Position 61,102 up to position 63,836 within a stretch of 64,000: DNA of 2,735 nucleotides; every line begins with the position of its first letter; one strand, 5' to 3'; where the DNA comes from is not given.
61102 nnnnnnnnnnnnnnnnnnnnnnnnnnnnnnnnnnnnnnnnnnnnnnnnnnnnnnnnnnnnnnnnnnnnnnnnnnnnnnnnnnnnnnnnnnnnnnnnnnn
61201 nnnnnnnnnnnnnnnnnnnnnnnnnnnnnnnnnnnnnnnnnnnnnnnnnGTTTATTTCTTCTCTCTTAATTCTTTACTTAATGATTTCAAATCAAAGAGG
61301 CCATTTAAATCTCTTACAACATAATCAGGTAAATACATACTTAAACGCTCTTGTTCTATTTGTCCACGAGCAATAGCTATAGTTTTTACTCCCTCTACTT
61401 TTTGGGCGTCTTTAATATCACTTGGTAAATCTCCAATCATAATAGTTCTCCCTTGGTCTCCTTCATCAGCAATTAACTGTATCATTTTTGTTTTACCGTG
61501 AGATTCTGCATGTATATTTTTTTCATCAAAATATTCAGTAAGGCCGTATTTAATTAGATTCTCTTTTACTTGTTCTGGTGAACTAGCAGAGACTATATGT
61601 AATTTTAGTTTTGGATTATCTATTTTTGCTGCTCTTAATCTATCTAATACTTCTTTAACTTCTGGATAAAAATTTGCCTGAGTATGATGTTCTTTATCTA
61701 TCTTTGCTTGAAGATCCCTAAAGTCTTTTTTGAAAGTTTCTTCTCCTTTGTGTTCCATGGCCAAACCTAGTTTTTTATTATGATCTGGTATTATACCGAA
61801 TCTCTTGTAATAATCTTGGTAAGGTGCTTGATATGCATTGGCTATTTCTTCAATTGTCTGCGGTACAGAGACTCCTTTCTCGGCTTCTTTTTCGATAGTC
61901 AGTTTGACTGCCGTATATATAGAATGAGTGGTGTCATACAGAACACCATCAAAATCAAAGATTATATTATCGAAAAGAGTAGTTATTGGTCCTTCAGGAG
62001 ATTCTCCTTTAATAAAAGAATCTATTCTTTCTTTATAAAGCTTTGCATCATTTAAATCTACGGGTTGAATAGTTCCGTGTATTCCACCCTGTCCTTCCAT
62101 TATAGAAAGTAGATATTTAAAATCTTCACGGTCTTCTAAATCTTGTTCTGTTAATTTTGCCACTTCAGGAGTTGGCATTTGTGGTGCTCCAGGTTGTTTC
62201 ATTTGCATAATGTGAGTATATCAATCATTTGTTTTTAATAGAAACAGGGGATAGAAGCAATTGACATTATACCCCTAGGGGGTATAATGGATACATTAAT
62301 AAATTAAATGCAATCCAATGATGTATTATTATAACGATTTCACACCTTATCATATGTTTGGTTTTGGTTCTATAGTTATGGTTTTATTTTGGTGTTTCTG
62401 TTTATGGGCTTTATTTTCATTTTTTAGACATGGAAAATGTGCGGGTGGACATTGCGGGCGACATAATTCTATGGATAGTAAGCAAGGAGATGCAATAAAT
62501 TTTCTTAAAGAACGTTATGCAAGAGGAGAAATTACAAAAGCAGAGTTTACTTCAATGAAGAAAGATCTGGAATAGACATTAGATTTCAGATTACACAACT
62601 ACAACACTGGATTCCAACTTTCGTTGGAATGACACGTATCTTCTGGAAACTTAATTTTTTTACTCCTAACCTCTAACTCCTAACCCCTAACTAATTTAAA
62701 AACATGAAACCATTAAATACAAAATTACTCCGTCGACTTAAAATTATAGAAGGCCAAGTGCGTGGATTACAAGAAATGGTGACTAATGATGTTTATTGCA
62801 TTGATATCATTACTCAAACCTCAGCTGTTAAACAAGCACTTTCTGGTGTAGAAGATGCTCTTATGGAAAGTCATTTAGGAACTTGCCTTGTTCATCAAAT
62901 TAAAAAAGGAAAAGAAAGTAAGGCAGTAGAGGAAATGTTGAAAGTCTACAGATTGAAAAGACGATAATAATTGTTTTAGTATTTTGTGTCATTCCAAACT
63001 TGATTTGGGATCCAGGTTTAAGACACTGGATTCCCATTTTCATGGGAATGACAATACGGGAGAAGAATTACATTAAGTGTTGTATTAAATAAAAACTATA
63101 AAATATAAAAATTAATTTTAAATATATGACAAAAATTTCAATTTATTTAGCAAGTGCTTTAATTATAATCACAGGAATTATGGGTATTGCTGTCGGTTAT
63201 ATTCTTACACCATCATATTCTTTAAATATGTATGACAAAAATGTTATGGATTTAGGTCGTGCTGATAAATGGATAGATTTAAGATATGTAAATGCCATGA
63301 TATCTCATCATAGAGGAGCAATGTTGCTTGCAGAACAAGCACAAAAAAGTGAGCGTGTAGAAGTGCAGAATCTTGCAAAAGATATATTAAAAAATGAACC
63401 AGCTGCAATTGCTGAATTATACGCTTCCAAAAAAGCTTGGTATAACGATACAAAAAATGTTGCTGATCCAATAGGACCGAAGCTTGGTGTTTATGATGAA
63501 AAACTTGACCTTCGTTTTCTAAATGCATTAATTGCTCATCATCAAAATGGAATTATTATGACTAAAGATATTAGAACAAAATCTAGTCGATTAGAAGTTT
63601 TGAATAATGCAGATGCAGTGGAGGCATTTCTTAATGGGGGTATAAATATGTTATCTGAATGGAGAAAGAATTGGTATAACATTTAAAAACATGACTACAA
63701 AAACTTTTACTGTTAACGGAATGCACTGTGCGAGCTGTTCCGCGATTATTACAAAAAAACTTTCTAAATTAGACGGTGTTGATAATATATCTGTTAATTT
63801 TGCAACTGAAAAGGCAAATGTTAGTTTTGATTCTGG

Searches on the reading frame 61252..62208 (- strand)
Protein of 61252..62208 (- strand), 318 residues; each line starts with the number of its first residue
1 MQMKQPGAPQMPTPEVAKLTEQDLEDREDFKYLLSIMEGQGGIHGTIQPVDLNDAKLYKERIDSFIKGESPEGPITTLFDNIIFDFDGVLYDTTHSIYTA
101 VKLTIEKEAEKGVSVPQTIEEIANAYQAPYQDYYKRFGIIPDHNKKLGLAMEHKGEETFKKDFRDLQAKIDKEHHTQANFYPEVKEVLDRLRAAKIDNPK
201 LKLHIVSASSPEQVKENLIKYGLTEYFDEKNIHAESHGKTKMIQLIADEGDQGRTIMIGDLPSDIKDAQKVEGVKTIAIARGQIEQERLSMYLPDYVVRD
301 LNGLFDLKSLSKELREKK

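Call 49: search_protein_families(library=pfam, proteins=[window:61252-62208:-], max_evalue=0.01)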
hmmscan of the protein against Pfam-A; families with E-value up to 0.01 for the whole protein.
window:61252-62208:- (318 aa): 5 families
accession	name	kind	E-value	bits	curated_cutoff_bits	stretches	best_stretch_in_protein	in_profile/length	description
PF13419.12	HAD_2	-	3.4e-20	73.3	23.8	1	82-278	1-177/178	Haloacid dehalogenase-like hydrolase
PF00702.32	Hydrolase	-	1.4e-16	61.9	26.4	1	80-266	2-185/191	haloacid dehalogenase-like hydrolase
PF12710.13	HAD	-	7.8e-06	26.9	27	1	82-266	1-186/189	haloacid dehalogenase-like hydrolase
PF13242.12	Hydrolase_like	-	7.9e-06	26.1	22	1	251-302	20-73/75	HAD-hyrolase-like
PF13344.12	Hydrolase_6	-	0.004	17.6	27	0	82-103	1-22/101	Haloacid dehalogenase-like hydrolase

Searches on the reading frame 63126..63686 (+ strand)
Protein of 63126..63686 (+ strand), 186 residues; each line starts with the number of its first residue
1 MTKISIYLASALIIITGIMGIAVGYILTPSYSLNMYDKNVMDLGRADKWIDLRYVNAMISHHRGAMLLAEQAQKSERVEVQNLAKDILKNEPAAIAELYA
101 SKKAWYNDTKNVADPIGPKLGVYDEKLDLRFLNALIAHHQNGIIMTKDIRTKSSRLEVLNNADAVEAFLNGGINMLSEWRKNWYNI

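Call 49: search_protein_families(library=pfam, proteins=[window:63126-63686:+], max_evalue=0.01)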
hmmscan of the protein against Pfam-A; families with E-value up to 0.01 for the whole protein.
window:63126-63686:+ (186 aa): 1 family
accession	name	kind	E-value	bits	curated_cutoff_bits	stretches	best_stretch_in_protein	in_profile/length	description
PF03713.19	DUF305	-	1.4e-16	61.4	27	2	51-110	1-61/151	Domain of unknown function (DUF305)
